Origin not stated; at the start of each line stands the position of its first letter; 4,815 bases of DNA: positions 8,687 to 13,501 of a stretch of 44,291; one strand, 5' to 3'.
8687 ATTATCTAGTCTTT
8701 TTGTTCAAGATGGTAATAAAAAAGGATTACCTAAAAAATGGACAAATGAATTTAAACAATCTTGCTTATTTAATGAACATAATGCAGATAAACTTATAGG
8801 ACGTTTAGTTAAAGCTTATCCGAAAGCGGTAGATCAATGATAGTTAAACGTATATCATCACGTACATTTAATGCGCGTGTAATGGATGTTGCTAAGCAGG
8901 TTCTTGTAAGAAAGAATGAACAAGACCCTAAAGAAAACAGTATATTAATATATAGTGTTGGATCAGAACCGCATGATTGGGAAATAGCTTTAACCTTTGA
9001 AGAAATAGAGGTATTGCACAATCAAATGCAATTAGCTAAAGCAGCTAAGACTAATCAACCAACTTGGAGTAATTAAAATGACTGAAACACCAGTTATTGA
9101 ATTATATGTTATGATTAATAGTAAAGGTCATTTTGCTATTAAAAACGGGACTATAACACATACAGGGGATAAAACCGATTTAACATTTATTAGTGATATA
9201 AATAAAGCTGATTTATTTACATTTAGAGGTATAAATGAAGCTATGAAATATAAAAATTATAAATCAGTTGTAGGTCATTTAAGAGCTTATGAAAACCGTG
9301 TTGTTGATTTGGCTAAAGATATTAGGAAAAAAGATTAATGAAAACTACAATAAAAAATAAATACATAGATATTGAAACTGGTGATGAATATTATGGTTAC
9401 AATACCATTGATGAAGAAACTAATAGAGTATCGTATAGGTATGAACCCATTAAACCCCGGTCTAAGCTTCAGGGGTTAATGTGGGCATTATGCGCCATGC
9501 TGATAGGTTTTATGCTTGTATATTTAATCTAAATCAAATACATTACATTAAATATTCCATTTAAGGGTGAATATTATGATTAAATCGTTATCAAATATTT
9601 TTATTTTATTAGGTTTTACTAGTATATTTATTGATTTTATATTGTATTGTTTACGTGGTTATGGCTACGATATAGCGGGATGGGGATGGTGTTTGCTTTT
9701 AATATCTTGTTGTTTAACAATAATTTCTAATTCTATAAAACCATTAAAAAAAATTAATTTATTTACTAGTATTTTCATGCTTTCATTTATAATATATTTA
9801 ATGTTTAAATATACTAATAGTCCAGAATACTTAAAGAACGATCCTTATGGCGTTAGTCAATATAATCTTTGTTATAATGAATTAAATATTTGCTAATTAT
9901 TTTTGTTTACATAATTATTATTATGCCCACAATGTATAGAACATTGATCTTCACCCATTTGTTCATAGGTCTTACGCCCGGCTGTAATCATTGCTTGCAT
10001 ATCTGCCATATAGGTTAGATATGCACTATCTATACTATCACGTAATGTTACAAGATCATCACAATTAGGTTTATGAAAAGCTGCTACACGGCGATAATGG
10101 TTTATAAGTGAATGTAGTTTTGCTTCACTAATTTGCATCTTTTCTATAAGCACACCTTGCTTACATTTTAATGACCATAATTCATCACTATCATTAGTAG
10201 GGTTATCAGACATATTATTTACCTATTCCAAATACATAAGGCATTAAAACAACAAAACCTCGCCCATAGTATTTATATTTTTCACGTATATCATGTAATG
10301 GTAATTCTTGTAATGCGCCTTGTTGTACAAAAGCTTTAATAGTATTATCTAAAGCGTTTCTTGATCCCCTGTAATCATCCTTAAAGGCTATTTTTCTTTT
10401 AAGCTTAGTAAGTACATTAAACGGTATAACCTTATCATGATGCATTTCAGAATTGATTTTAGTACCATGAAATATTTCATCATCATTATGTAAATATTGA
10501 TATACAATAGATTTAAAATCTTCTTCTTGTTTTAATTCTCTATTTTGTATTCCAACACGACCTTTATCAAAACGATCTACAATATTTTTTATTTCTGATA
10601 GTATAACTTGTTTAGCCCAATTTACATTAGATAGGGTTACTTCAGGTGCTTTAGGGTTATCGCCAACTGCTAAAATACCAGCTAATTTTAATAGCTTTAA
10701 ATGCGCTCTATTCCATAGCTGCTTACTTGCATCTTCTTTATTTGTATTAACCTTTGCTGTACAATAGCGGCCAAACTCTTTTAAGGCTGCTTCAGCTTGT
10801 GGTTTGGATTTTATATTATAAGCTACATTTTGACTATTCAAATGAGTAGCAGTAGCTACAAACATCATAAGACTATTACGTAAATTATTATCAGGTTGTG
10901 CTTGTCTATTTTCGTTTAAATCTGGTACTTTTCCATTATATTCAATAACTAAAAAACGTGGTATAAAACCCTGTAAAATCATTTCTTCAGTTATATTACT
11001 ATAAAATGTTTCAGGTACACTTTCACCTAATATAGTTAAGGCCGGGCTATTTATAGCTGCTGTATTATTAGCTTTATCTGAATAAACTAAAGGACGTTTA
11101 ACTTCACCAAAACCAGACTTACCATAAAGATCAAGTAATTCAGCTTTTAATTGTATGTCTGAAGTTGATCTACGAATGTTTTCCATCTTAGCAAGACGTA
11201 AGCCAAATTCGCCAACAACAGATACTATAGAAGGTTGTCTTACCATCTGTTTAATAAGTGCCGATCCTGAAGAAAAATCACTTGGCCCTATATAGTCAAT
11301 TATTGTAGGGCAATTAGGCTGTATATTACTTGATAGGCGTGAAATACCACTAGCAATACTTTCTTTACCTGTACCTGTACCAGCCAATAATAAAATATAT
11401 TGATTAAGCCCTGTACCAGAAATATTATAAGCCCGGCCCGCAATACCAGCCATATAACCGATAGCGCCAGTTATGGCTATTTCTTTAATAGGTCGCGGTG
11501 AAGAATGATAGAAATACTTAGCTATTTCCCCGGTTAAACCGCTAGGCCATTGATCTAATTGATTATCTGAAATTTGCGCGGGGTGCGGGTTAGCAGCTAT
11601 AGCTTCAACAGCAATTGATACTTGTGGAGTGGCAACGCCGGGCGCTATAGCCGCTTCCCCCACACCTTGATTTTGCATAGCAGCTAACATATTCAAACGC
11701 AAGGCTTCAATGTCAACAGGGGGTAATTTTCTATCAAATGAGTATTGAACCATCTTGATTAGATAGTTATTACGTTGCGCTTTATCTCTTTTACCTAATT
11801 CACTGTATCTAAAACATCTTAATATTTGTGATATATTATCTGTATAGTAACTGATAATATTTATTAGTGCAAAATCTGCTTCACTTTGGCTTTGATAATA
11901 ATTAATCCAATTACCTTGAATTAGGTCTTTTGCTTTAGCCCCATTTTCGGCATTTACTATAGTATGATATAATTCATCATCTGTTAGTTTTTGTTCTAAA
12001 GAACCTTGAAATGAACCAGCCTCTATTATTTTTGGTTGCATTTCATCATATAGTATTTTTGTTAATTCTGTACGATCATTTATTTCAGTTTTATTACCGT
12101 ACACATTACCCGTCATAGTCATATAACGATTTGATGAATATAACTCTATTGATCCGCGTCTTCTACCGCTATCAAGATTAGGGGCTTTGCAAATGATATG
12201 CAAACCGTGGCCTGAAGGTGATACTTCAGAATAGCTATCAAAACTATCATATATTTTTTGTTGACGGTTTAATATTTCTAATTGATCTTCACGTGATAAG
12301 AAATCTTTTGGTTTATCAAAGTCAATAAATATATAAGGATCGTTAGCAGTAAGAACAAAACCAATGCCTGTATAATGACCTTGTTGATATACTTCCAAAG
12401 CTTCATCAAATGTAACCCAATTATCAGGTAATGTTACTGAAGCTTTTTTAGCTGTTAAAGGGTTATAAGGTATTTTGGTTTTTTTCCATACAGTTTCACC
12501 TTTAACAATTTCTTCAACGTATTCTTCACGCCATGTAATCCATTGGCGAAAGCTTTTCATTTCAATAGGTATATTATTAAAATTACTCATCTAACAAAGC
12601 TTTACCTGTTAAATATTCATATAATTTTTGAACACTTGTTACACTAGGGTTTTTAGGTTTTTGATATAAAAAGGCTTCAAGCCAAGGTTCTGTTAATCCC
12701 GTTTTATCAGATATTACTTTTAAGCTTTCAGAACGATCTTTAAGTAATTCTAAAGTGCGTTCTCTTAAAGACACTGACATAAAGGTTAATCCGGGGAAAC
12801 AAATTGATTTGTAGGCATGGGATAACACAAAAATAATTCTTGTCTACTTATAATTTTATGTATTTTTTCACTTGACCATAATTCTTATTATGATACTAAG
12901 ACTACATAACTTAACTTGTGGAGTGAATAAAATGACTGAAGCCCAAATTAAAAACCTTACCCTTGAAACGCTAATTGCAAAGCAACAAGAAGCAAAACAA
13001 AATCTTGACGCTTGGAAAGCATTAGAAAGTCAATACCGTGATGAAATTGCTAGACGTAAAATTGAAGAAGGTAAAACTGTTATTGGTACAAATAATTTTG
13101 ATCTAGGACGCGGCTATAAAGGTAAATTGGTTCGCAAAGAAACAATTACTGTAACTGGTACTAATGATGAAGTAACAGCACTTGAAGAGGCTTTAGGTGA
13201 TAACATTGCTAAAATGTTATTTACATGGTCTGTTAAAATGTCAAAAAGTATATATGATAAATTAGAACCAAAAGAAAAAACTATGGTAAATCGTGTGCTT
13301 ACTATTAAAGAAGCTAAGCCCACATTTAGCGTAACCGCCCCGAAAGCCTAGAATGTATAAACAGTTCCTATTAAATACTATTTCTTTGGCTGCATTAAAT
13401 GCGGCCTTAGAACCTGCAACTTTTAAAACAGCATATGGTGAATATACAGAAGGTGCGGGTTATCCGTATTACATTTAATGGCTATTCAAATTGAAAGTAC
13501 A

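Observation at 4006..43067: Dispersed ~20-bp quasi-palindromic motif (core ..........) in five copies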

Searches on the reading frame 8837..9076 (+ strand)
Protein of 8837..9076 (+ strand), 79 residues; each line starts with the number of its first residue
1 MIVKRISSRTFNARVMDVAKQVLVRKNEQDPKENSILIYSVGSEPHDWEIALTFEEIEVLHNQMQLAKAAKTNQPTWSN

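Call 38: search_protein_families(library=pfam, proteins=[window:8837-9076:+], max_evalue=0.01)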
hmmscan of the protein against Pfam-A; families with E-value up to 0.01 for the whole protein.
window:8837-9076:+ (79 aa): 0 families

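Call 49: search_protein_families(library=phrogs, proteins=[window:8837-9076:+], max_evalue=0.01)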
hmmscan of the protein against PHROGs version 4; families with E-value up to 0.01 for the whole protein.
window:8837-9076:+ (79 aa): 0 families

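Call 98: predict_structure(protein=window:8837-9073:+)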
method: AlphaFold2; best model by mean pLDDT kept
length: 79 residues; sequences in the alignment: 1
mean_pLDDT: 79.0   pTM: 0.62
mean pLDDT of the five models: 79.0, 64.5, 53.0, 51.8, 48.3
residues with pLDDT >= 90: 1; 70-90: 62; 50-70: 14; < 50: 2
segments of 3 or more residues with pLDDT < 50: none
pLDDT, mean of each block of 10 residues (from residue 1): 78 86 87 84 68 88 82 56
secondary structure, 60 per line:
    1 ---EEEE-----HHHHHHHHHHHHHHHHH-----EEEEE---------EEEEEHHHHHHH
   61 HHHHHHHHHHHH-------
elements in order: E4-7 H13-29 E35-39 E49-53 H54-72

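Call 101: fold_search(model_id=the predicted structure, library=pdb)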
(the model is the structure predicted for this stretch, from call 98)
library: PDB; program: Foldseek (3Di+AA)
matches with E <= 10: 629; with E <= 0.001: 0
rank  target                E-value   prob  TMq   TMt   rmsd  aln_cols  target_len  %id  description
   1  2ywq_A                3.8e-02  0.63  0.34  0.31  13.8        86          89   13  Crystal structure of Thermus thermophilus Protein Y N-terminal domain (released 2008-04-15)
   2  2rql_MODEL_1_A        6.0e-02  0.38  0.28  0.25  12.3        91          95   11  Solution structure of the E. coli ribosome hibernation promoting factor HPF (released 2010-02-02)
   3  4jci_A                1.4e-01  0.51  0.36  0.13  11.0        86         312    9  Crystal structure of csal_2705, a putative hydroxyproline epimerase from CHROMOHALOBACTER SALEXIGENS (TARGET EFI-50648 (released 2013-03-13)
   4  2ywq_C                1.6e-01  0.30  0.32  0.29  12.8        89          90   10  Crystal structure of Thermus thermophilus Protein Y N-terminal domain (released 2008-04-15)
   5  6gzq_V2               2.3e-01  0.23  0.32  0.23  12.3       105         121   13  T. thermophilus hibernating 70S ribosome (released 2018-10-24)
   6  9iac_B                2.5e-01  0.30  0.37  0.15   7.0        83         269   17  Structure of the Argonaute-associated Cas4 family protein 1 (ACE1) from Microcystis aeruginosa (MaACE1) (released 2025-04-23)
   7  4hei_A                2.5e-01  0.16  0.27  0.24  13.5        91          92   12  2A X-RAY STRUCTURE OF HPF from VIBRIO CHOLERAE (released 2012-10-24)
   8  5zyt_D                2.6e-01  0.47  0.42  0.19   7.5        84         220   13  Crystal structure of human MGME1 with 3' overhang double strand DNA3 (released 2018-09-19)
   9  3tqm_B                2.6e-01  0.13  0.23  0.21  13.1        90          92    9  Structure of an ribosomal subunit interface protein from Coxiella burnetii (released 2011-09-28)
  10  5ngm_Av               2.8e-01  0.15  0.28  0.17  13.8       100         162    7  2.9S structure of the 70S ribosome composing the S. aureus 100S complex (released 2017-10-04)
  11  8f6d_A                3.0e-01  0.51  0.42  0.25   4.9        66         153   11  Crystal structure of the CNNM2 CBS-pair domain in complex with ARL15 (released 2023-07-12)
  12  3tqm_A                3.0e-01  0.11  0.23  0.21  13.3        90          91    8  Structure of an ribosomal subunit interface protein from Coxiella burnetii (released 2011-09-28)
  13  5mmj_y                3.7e-01  0.13  0.27  0.22  13.4       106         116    8  Structure of the small subunit of the chloroplast ribosome (released 2017-01-11)
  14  9ybi_B                3.9e-01  0.57  0.42  0.25   3.7        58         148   12  Structure of the CBS pair domain from zebrafish magnesium transporter CNNM2 (released 2025-09-24)
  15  8f6d_C                3.9e-01  0.51  0.40  0.26   4.6        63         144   10  Crystal structure of the CNNM2 CBS-pair domain in complex with ARL15 (released 2023-07-12)
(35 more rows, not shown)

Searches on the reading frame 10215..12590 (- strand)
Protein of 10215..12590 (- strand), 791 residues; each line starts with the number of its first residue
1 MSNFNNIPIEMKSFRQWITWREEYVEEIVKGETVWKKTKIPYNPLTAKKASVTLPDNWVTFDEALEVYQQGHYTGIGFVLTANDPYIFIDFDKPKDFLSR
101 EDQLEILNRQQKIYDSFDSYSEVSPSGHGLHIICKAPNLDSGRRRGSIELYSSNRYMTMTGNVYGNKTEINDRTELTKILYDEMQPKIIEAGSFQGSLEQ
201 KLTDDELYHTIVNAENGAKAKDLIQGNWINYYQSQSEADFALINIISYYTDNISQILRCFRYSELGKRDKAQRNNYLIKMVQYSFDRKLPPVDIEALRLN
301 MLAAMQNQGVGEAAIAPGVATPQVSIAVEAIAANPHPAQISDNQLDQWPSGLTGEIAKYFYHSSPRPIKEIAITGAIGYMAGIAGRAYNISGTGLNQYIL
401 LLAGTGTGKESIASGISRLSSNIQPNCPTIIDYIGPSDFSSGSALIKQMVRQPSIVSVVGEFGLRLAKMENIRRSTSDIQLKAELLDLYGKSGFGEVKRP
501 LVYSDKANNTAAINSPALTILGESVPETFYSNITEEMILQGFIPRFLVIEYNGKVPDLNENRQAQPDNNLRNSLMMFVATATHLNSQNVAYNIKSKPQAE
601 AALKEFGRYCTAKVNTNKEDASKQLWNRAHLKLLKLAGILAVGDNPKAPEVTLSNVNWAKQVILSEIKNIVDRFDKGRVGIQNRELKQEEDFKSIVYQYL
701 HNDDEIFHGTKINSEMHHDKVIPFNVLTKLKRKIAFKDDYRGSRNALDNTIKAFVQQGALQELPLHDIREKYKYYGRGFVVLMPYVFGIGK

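Call 12: search_protein_families(library=phrogs, proteins=[window:10215-12590:-], max_evalue=0.001)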
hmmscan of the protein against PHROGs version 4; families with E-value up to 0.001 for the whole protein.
window:10215-12590:- (791 aa): 7 families
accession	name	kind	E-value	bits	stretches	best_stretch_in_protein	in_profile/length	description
phrog_3022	-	DNA, RNA and nucleotide metabolism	2.6e-205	685.3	1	3-767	5-774/788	DNA primase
phrog_1829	-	DNA, RNA and nucleotide metabolism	1.5e-64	219.5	1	3-285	2-290/772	DNA primase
phrog_13901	-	DNA, RNA and nucleotide metabolism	2.5e-60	205.4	1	3-289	7-292/341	DNA primase/helicase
phrog_10514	-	DNA, RNA and nucleotide metabolism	6e-21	75.3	1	370-660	361-657/750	DNA primase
phrog_8643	-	DNA, RNA and nucleotide metabolism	1.4e-18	68.3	1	6-167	36-174/179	DNA polymerase/primase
phrog_15962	-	DNA, RNA and nucleotide metabolism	1.9e-14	53.9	1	64-171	92-196/835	DNA primase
phrog_35045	-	DNA, RNA and nucleotide metabolism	1.2e-07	31.3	1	47-162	45-157/826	DNA primase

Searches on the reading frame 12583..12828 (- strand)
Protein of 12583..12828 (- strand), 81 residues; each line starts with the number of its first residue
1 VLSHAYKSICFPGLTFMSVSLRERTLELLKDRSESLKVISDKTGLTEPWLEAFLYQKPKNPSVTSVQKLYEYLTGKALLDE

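Call 38: search_protein_families(library=pfam, proteins=[window:12583-12828:-], max_evalue=0.01)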
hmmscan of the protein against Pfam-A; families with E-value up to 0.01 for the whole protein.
window:12583-12828:- (81 aa): 0 families

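Call 49: search_protein_families(library=phrogs, proteins=[window:12583-12828:-], max_evalue=0.01)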
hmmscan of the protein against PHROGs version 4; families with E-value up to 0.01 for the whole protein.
window:12583-12828:- (81 aa): 1 family
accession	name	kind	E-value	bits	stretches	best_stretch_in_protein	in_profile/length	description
phrog_9425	-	transcription regulation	0.00036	21.2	1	28-75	15-62/72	transcriptional repressor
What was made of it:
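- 12583..12780 (-): XRE-type helix-turn-helix protein (65 aa), first gene of the primase operon. It is the only recognisable sequence-specific DNA-binding candidate conserved in W, R1 and R3. The link to the motif is inferred, not shown. PHROG 9425 'transcriptional repressor', E 3.6e-4 (call 49).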

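Call 51: search_solved_structures(query=window:12583-12828:-, max_evalue=1)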
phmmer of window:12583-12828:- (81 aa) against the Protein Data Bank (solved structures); distinct sequences matched with E-value up to 1: 4.
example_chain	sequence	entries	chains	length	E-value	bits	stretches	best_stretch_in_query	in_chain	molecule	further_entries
6jq1_A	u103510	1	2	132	0.28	14.6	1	19-69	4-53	Transcriptional regulator, XRE family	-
8bny_A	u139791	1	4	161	0.34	14.4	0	23-52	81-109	Immunity repressor protein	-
5tn0_A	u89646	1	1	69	0.66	13.5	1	23-73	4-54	HTH-type transcriptional regulator SinR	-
3qq6_A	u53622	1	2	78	0.8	13.2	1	23-73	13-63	HTH-type transcriptional regulator sinR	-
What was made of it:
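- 12583..12780 (-): Weak PDB sequence hits to XRE/SinR (call 51).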

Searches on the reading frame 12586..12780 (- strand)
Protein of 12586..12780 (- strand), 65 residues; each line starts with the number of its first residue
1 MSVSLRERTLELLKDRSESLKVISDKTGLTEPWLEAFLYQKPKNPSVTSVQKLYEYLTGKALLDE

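Call 96: predict_structure(protein=window:12586-12780:-)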
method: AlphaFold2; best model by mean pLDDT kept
length: 65 residues; sequences in the alignment: 1
mean_pLDDT: 84.2   pTM: 0.66
mean pLDDT of the five models: 84.2, 81.7, 71.2, 58.4, 57.1
residues with pLDDT >= 90: 28; 70-90: 31; 50-70: 5; < 50: 1
segments of 3 or more residues with pLDDT < 50: none
pLDDT, mean of each block of 10 residues (from residue 1): 80 86 92 89 80 89 63
secondary structure, 60 per line:
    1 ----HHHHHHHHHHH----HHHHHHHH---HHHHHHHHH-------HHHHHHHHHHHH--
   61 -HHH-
elements in order: H5-15 H20-27 H31-39 H47-58

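Call 99: fold_search(model_id=the predicted structure, library=pdb)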
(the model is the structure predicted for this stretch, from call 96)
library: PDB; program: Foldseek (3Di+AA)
matches with E <= 10: 234; with E <= 0.001: 0
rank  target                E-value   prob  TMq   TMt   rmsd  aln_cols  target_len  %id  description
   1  3zkc_B                1.5e-01  1.00  0.65  0.67   2.6        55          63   22  Crystal structure of the master regulator for biofilm formation SinR in complex with DNA. (released 2013-03-06)
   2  6jq1_B                1.5e-01  1.00  0.68  0.38   2.8        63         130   27  Crystal Structure of DdrO from Deinococcus geothermalis (released 2019-08-28)
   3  8jfr_A                1.9e-01  1.00  0.67  0.71   2.0        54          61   26  N-terminal domain of AcrIIA15 in complex with palindromic DNA substrate (released 2024-02-28)
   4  3qq6_A                1.9e-01  1.00  0.66  0.63   3.8        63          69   25  The N-terminal DNA binding domain of SinR from Bacillus subtilis (released 2011-06-15)
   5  8jfu_C                2.1e-01  1.00  0.66  0.33   2.0        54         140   26  AcrIIA15 in complex with palindromic DNA substrate (released 2024-02-28)
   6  3qq6_B                2.1e-01  1.00  0.68  0.65   3.8        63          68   25  The N-terminal DNA binding domain of SinR from Bacillus subtilis (released 2011-06-15)
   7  2o38_A                2.1e-01  1.00  0.64  0.50   2.0        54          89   18  Putative XRE Family Transcriptional Regulator (released 2007-01-02)
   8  6rnz_A                2.1e-01  1.00  0.67  0.67   2.6        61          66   26  Crystal structure of the N-terminal HTH DNA-binding domain of the essential repressor DdrO from radiation-resistant De (released 2019-10-09)
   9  6jq1_A                2.1e-01  1.00  0.68  0.38   2.5        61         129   28  Crystal Structure of DdrO from Deinococcus geothermalis (released 2019-08-28)
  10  3zkc_A                2.3e-01  0.99  0.65  0.68   2.7        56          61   21  Crystal structure of the master regulator for biofilm formation SinR in complex with DNA. (released 2013-03-06)
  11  8jfr_C                2.6e-01  1.00  0.67  0.70   1.9        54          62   26  N-terminal domain of AcrIIA15 in complex with palindromic DNA substrate (released 2024-02-28)
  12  7t5u                  2.6e-01  0.99  0.63  0.63   3.7        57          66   24  Structure of E. coli MS115-1 CapH N-terminal domain (released 2022-09-14)
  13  8jfu_A                2.9e-01  1.00  0.66  0.29   2.0        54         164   26  AcrIIA15 in complex with palindromic DNA substrate (released 2024-02-28)
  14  8jfo_A                3.8e-01  0.99  0.68  0.28   3.8        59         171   25  Crystal structure of anti-CRISPR protein AcrIIA15 (released 2024-02-28)
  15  9lx2_A                4.3e-01  0.96  0.58  0.56   4.5        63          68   24  anti-CRISPR-associated protein, Aca11 (released 2025-11-12)
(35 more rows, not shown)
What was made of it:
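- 12583..12780 (-): AlphaFold pLDDT 84; Foldseek probability ~1.0 and TM 0.65-0.68 to SinR, DdrO, AcrIIA15-NTD and C-proteins (calls 96, 99).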

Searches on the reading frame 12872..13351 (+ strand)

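Call 38: search_protein_families(library=pfam, proteins=[window:12872-13351:+], max_evalue=0.01)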
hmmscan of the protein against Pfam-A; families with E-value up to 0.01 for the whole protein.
window:12872-13351:+ (159 aa): 1 family
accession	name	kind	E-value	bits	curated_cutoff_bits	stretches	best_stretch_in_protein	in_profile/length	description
PF23791.1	DUF7173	-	5.8e-21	75.5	27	1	28-158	12-142/145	Family of unknown function (DUF7173)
